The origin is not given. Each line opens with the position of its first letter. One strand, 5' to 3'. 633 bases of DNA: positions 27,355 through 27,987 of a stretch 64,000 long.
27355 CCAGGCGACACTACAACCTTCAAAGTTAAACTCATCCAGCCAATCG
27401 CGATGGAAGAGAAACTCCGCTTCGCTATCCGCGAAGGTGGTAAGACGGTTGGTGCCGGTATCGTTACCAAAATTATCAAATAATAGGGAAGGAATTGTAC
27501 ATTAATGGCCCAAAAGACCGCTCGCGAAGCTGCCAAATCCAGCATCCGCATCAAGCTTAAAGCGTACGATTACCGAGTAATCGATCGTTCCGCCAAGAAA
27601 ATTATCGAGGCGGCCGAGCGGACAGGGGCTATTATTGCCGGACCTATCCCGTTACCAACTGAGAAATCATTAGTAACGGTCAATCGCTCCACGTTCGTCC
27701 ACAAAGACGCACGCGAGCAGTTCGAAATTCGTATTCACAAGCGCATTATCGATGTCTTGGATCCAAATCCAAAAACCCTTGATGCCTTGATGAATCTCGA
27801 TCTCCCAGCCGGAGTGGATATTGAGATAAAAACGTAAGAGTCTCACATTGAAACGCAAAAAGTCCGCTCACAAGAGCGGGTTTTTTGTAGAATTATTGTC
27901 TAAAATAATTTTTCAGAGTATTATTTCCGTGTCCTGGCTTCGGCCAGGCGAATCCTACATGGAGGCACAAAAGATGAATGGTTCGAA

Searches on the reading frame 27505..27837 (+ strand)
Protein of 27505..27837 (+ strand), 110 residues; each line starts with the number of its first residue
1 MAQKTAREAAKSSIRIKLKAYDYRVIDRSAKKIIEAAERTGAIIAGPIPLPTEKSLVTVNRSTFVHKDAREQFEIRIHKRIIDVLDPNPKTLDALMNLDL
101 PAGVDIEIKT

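Call 10: find_related_loci(query=window:27505-27834:+, collection=genome_contigs, flank=10000)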
Query window:27505-27834:+ (110 aa) in genome_contigs; peptide patterns used: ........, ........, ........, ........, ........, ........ (x = any residue, [..] = any of these).
600 stretches matched a pattern (row limit reached: there are more); 588 encode a relative of the query (tblastn E <= 1e-3); the best 80 are kept; 80 distinct loci.
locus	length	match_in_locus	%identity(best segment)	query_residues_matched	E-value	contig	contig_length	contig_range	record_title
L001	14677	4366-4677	95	7-110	2e-62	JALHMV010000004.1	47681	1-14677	MAG: Patescibacteria group bacterium isolate Bin_44_4_sub c_000000003669, whole genome shotgun sequence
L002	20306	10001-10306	76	9-110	1e-49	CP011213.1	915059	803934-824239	MAG: Berkelbacteria bacterium GW2011_GWE1_39_12, complete genome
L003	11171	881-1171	77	14-110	2e-49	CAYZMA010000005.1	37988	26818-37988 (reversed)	MAG TPA_asm: uncultured Candidatus Saccharibacteria bacterium isolate SRP050083_co1_301 genome assembly, contig: NODE_34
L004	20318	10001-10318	68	4-109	1e-46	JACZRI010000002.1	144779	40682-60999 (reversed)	MAG: Patescibacteria group bacterium isolate B100T1L10 B100T1L10_NODE17, whole genome shotgun sequence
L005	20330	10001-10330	68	1-109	5e-46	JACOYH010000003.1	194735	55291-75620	MAG: Candidatus Nealsonbacteria bacterium isolate NC_groundwater_174_Ag_S-0.1um_45_15 S4_GD2017_2_S1_scaffold_67, whole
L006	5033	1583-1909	64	1-109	1e-45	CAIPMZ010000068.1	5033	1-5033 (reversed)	uncultured bacterium isolate Ja1_bin-0683 genome assembly, contig: bin-0683:068/145, whole genome shotgun sequence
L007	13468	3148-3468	66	4-109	1e-45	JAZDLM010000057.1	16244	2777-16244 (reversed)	MAG: bacterium isolate MEGAHIT-group-0.594 k141_1947966, whole genome shotgun sequence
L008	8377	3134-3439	70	8-109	1e-45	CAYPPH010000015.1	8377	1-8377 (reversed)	MAG TPA_asm: uncultured Candidatus Saccharibacteria bacterium isolate binchicken_co19_60 genome assembly, contig: NODE_1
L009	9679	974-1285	65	6-109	3e-45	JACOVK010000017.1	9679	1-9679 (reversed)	MAG: Parcubacteria group bacterium isolate NC_groundwater_98_Ag_S-0.1um_57_82 S_p1_S3_170907_scaffold_402281, whole geno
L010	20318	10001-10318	64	4-109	3e-45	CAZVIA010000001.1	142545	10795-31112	MAG TPA_asm: uncultured Gammaproteobacteria bacterium isolate SRP200020_co3_138 genome assembly, contig: NODE_83_length_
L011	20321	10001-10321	64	3-109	5e-45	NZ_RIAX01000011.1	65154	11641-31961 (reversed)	Planococcus salinus strain LCB217 Scaffold11, whole genome shotgun sequence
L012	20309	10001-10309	66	7-109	8e-45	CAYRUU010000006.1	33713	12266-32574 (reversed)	MAG TPA_asm: uncultured Micavibrio sp. isolate SRP294416_co3_303 genome assembly, contig: NODE_1543_length_33713_cov_7.2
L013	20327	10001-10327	61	1-109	1e-44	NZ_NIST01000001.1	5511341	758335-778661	Evansella halocellulosilytica strain FJAT-44876 Scaffold1, whole genome shotgun sequence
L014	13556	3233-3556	66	2-109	2e-44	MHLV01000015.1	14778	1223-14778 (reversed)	MAG: Candidatus Nealsonbacteria bacterium RBG_13_36_15 RBG_13_scaffold_2353, whole genome shotgun sequence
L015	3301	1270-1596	61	1-109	2e-44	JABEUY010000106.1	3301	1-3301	MAG: Bacilli bacterium isolate MAG 16 k99_1062400, whole genome shotgun sequence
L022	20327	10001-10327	66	1-109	4e-44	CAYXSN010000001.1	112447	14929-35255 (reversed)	MAG TPA_asm: uncultured Candidatus Saccharimonadales bacterium isolate SRP133034_co1_262 genome assembly, contig: NODE_5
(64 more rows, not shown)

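Call 14: search_protein_families(library=pfam, proteins=[L001:4825-6315:+, L001:6251-6838:+, L001:6947-8104:+, L001:8097-9470:+, L001:9472-12528:+, L001:12678-13211:+, L001:13208-13609:+, L001:13654-14490:+], max_evalue=0.001)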
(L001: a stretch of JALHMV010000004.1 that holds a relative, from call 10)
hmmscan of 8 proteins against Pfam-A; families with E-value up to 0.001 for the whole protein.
L001:4825-6315:+ (496 aa): 4 families
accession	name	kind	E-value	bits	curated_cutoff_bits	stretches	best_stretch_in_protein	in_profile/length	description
PF02384.22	N6_Mtase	-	2.6e-112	375.6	20.4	1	145-457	3-311/311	N-6 DNA Methylase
PF12161.14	HsdM_N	-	1.3e-27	97.5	24.5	1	7-134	1-135/135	HsdM N-terminal domain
PF05175.20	MTS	-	5.7e-06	26.5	23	1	178-274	21-110/170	Methyltransferase small domain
PF07669.17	Eco57I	-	0.00075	20.1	25.3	0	245-351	50-165/171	Eco57I restriction-modification methylase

L001:6251-6838:+ (195 aa): 1 family
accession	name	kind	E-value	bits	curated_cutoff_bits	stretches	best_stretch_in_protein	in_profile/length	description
PF01936.24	NYN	-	1.6e-12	48.6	24.2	1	30-168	5-131/145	NYN domain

L001:6947-8104:+ (385 aa): 1 family
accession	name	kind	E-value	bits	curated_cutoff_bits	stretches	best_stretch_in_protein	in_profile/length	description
PF01420.25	Methylase_S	-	6.4e-39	134.3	22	2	194-359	3-154/168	Type I restriction modification DNA specificity domain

L001:8097-9470:+ (457 aa): 5 families
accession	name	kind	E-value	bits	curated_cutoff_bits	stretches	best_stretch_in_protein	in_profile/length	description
PF13175.12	AAA_15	-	1.9e-20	74.3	32.1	2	205-262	306-374/374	AAA ATPase domain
PF13304.12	AAA_21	-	2.6e-20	74.1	27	1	194-263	233-304/304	AAA domain, putative AbiEii toxin, Type IV TA system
PF02463.25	SMC_N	-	3.7e-08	33.5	40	0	210-263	150-203/220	RecF/RecN/SMC N terminal domain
PF13476.12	AAA_23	-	3.3e-07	31.6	27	1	5-67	2-55/201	AAA domain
PF20469.4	OLD-like_TOPRIM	-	8.1e-05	23.5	23.2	1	320-383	1-65/67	Overcoming lysogenization defect protein-like, TOPRIM domain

L001:9472-12528:+ (1018 aa): 6 families
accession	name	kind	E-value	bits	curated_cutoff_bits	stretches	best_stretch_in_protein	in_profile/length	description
PF11867.13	T1RH-like_C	-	5.9e-123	410.9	26.8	1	686-1009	1-326/329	Type I restriction enzyme HindI endonuclease subunit-like, C-terminal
PF18766.7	SWI2_SNF2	-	9.3e-80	267.9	26.7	1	265-499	1-218/221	SWI2/SNF2 ATPase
PF04313.20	HSDR_N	-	1e-45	156.5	25.1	1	1-205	2-196/198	Type I restriction enzyme R protein N terminus (HSDR_N)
PF22679.2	T1R_D3-like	-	7.3e-21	75.6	27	1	598-669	83-156/158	Type I restriction enzyme subunit R domain 3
PF04851.21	ResIII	-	1e-18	68.2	22.5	1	271-434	9-163/164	Type III restriction enzyme, res subunit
PF00270.35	DEAD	-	7.1e-09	36.1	26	1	295-434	22-161/167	DEAD/DEAH box helicase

L001:12678-13211:+ (177 aa): 0 families

L001:13208-13609:+ (133 aa): 0 families

L001:13654-14490:+ (278 aa): 3 families
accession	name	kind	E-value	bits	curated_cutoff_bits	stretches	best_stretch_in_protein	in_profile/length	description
PF01343.23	Peptidase_S49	-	5.7e-33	114.5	24.9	1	123-269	4-150/154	Peptidase family S49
PF25145.1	NfeD1b_N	-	1.9e-07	31.3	40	1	88-174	23-108/189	NfeD1b, N-terminal domain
PF00574.28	CLP_protease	-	0.00012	22.5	20.2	1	91-141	40-90/182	Clp protease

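Call 18: search_protein_families(library=pfam, proteins=[L022:10606-11031:+, L022:11074-11934:-, L022:12093-12740:+, L022:12760-13338:+, L022:13328-14584:+, L022:14630-14896:+], max_evalue=0.01)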
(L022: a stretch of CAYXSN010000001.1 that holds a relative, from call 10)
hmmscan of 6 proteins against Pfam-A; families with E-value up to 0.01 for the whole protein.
L022:10606-11031:+ (141 aa): 1 family
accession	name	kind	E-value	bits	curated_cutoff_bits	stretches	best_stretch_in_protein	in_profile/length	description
PF00075.30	RNase_H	-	3e-32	112.1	25.8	1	3-136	2-140/141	RNase H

L022:11074-11934:- (286 aa): 0 families

L022:12093-12740:+ (215 aa): 0 families

L022:12760-13338:+ (192 aa): 0 families

L022:13328-14584:+ (418 aa): 17 families
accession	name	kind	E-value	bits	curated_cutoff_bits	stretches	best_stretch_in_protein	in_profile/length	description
PF12002.13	MgsA_C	-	7.2e-52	176.1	27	1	257-407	1-154/167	MgsA AAA+ ATPase C terminal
PF16193.11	AAA_assoc_2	-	1e-18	67.8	34.3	1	187-256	7-81/81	AAA C-terminal domain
PF05496.18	RuvB_N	-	5.7e-15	55.9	27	1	21-141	1-119/159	Holliday junction DNA helicase RuvB P-loop domain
PF00004.35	AAA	-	1.1e-14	55.4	21.2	1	54-159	1-124/131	ATPase family associated with various cellular activities (AAA)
PF07728.20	AAA_5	-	5.8e-08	33.3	22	1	54-144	2-103/139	AAA domain (dynein-related subfamily)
PF13401.12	AAA_22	-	1.6e-05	25.6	27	0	53-72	7-26/130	AAA domain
PF01078.27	Mg_chelatase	-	7.3e-05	22.7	20.3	0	53-72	24-43/207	Magnesium chelatase, subunit ChlI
PF00158.32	Sigma54_activat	-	0.0002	21.5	20.2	0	107-145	93-131/168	Sigma-54 interaction domain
PF13191.12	AAA_16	-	0.00066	20.7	32.6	0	48-79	22-55/167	AAA ATPase domain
PF13173.12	AAA_14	-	0.00067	20.1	27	1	54-147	5-104/129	AAA domain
PF14532.12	Sigma54_activ_2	-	0.0013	19.4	25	1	54-133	24-95/138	Sigma-54 interaction domain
PF20720.3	nSTAND3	-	0.0021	18.2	27.2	1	53-96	19-61/155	Novel STAND NTPase 3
PF13604.12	AAA_30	-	0.0042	17.3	27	0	55-143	22-126/191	AAA domain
PF13245.12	AAA_19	-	0.0047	17.6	25.1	0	53-72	13-32/134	AAA domain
PF00005.33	ABC_tran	-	0.0061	17.6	25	0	54-75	14-35/137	ABC transporter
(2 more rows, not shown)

L022:14630-14896:+ (88 aa): 0 families

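Call 31: find_encoding_contigs(protein=window:27505-27837:+, flank=10000, max_places=10)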
Protein window:27505-27837:+ (110 aa): 15 contigs read that carry it; 10 places shown.
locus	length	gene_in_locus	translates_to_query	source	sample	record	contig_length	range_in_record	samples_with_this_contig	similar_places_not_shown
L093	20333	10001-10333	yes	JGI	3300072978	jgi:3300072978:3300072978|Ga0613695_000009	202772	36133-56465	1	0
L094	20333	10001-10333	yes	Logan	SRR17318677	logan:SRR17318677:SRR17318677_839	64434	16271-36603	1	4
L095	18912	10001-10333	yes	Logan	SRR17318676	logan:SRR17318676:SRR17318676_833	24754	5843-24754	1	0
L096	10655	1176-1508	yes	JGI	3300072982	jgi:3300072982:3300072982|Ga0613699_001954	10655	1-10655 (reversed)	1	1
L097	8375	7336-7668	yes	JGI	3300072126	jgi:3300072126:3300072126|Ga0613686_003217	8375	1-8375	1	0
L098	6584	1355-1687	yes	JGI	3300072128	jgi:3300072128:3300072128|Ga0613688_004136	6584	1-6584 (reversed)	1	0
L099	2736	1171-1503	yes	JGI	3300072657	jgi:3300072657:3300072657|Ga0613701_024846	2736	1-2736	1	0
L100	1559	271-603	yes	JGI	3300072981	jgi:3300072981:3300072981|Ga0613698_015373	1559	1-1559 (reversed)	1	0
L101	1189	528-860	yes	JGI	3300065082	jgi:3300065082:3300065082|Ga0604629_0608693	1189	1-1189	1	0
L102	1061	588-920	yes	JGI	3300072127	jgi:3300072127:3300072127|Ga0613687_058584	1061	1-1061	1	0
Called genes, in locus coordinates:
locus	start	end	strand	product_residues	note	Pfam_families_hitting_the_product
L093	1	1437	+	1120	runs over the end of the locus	PF04563:RNA_pol_Rpb2_1, PF04561:RNA_pol_Rpb2_2, PF04565:RNA_pol_Rpb2_3, PF10385:RNA_pol_Rpb2_45, PF00562:RNA_pol_Rpb2_6, PF04560:RNA_pol_Rpb2_7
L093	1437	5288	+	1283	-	PF04997:RNA_pol_Rpb1_1, PF00623:RNA_pol_Rpb1_2, PF04983:RNA_pol_Rpb1_3, PF05000:RNA_pol_Rpb1_4, PF04998:RNA_pol_Rpb1_5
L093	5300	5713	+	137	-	PF00164:Ribosom_S12_S23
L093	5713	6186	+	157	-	PF00177:Ribosomal_S7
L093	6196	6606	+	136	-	-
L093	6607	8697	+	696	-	PF00009:GTP_EFTU, PF03144:GTP_EFTU_D2, PF22042:EF-G_D2, PF14492:EFG_III, PF16658:RF3_C (weak), PF03764:EFG_IV, PF00679:EFG_C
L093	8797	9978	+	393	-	PF00009:GTP_EFTU, PF03144:GTP_EFTU_D2, PF03143:GTP_EFTU_D3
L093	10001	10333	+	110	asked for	PF00338:Ribosomal_S10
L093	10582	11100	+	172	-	-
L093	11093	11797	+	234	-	PF09553:RE_Eco47II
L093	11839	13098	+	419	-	PF00376:MerR, PF12728:HTH_17 (weak), PF13411:MerR_1, PF00145:DNA_methylase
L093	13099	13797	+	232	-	PF12705:PDDEXK_1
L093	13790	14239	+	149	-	-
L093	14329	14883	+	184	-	-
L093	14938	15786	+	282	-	-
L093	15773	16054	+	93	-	-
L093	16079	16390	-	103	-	-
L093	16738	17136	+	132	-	PF07883:Cupin_2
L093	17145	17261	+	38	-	-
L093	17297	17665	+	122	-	PF01625:PMSR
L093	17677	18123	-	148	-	-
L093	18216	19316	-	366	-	PF08545:ACP_syn_III (weak), PF08541:ACP_syn_III_C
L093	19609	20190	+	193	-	PF00297:Ribosomal_L3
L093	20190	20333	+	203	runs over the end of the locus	PF00573:Ribosomal_L4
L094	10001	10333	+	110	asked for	PF00338:Ribosomal_S10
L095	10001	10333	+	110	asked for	PF00338:Ribosomal_S10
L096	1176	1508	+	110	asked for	PF00338:Ribosomal_S10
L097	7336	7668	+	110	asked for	PF00338:Ribosomal_S10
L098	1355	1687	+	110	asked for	PF00338:Ribosomal_S10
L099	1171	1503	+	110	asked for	PF00338:Ribosomal_S10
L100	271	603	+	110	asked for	PF00338:Ribosomal_S10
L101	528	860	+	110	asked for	PF00338:Ribosomal_S10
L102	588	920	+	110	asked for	PF00338:Ribosomal_S10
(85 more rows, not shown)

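Call 58: search_protein_families(library=pfam, proteins=[L093:10582-11100:+, L093:13790-14239:+, L093:17677-18123:-], max_evalue=0.01)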
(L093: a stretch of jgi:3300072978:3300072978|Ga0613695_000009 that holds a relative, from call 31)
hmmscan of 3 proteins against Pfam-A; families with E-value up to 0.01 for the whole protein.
L093:10582-11100:+ (172 aa): 0 families

L093:13790-14239:+ (149 aa): 0 families

L093:17677-18123:- (148 aa): 0 families

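Call 82: search_protein_families(library=padloc, proteins=[L093:11093-11797:+, L093:11839-13098:+, L001:8097-9470:+], max_evalue=0.00001)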
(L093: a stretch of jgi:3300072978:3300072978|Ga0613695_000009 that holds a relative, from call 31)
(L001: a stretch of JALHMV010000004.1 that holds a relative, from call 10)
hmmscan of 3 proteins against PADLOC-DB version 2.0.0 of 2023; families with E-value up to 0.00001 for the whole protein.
L093:11093-11797:+ (234 aa): 1 family
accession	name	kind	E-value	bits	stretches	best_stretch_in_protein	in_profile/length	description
PDLC03470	REase_II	-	5.6e-61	204.5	1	2-218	3-227/266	Type II restriction enzyme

L093:11839-13098:+ (419 aa): 61 families (the best 25 are shown)
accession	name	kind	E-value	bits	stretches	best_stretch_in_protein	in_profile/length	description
PDLC03330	MTase_II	-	1.3e-116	387.9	1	72-393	96-426/430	Type II methyltransferase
PDLC03272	MTase_II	-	1.2e-107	358.6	1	5-398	4-395/407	Type II methyltransferase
PDLC03378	MTase_II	-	8.2e-98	325.8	1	74-396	2-333/344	Type II methyltransferase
PDLC00033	DruM2|DruM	-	2.5e-78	261.9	1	70-394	17-365/368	DNA cytosine methylase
PDLC03234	MTase_II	-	9e-78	260.1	2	73-264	3-204/375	Type II methyltransferase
PDLC00026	DruM2|DruM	-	4e-76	254.7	1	73-395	3-320/336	DNA cytosine methylase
PDLC02650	DrmMII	-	9.2e-65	217.2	2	197-389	204-414/435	DrmMII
PDLC03326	MTase_II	-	2.9e-63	212.4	2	73-249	3-188/412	Type II methyltransferase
PDLC00027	DruM2|DruM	-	2.1e-62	209.6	2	73-329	10-252/361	DNA cytosine methylase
PDLC03237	MTase_II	-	4.9e-61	204.8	2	67-240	787-973/1036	Type II methyltransferase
PDLC03307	MTase_II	-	7.1e-61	204.5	3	76-194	2-120/382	Type II methyltransferase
PDLC00031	DruM2|DruM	-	2e-56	189.6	2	73-328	10-251/361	DNA cytosine methylase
PDLC00029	DruM2|DruM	-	4.3e-50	169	1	74-394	4-312/329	DNA cytosine methylase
PDLC02649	DrmMII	-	7.1e-49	164.9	3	136-263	116-248/422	DrmMII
PDLC03361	MTase_II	-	5.5e-45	152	1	65-245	69-292/455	Type II methyltransferase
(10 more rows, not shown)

L001:8097-9470:+ (457 aa): 121 families (the best 25 are shown)
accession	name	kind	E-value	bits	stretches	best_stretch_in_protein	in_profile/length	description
PDLC02358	Old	-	1.2e-22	78.5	1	218-383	284-446/578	Old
PDLC02979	AriA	-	2e-21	75.2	2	201-262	301-373/373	-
PDLC02980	AriA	-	6.5e-21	73.6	1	197-263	235-304/304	-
PDLC03878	NsnB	-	8.1e-21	73.1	1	1-272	1-291/345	-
PDLC04175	HEC-01A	-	2e-17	61.3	1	154-268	199-318/363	-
PDLC00067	GajA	-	3.9e-17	59.9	1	223-385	309-460/604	AAA ATPase domain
PDLC02336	AbiLi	-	1.8e-16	58.6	1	181-279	210-315/340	AbiLi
PDLC00289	PtuA1|PtuA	-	1.9e-16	58.1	1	214-263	244-293/404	AAA ATPase domain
PDLC04177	HEC-01A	-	2.6e-16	57.6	1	111-263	188-341/393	-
PDLC02335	AbiLi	-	1.9e-15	54.7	1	1-292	49-265/326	AbiLi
PDLC04033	PD-T4-4_A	-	2.9e-15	54.4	1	205-263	310-371/460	-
PDLC00065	GajA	-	3.9e-15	53.7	1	221-376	336-497/670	AAA ATPase domain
PDLC04180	HEC-01A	-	1.9e-14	51.7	1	155-278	205-336/382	-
PDLC02914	ATPase-Toprim_I-B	-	3.1e-14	51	1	204-263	192-249/443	-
PDLC04178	HEC-01A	-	3.4e-14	50.7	1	200-270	265-339/399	-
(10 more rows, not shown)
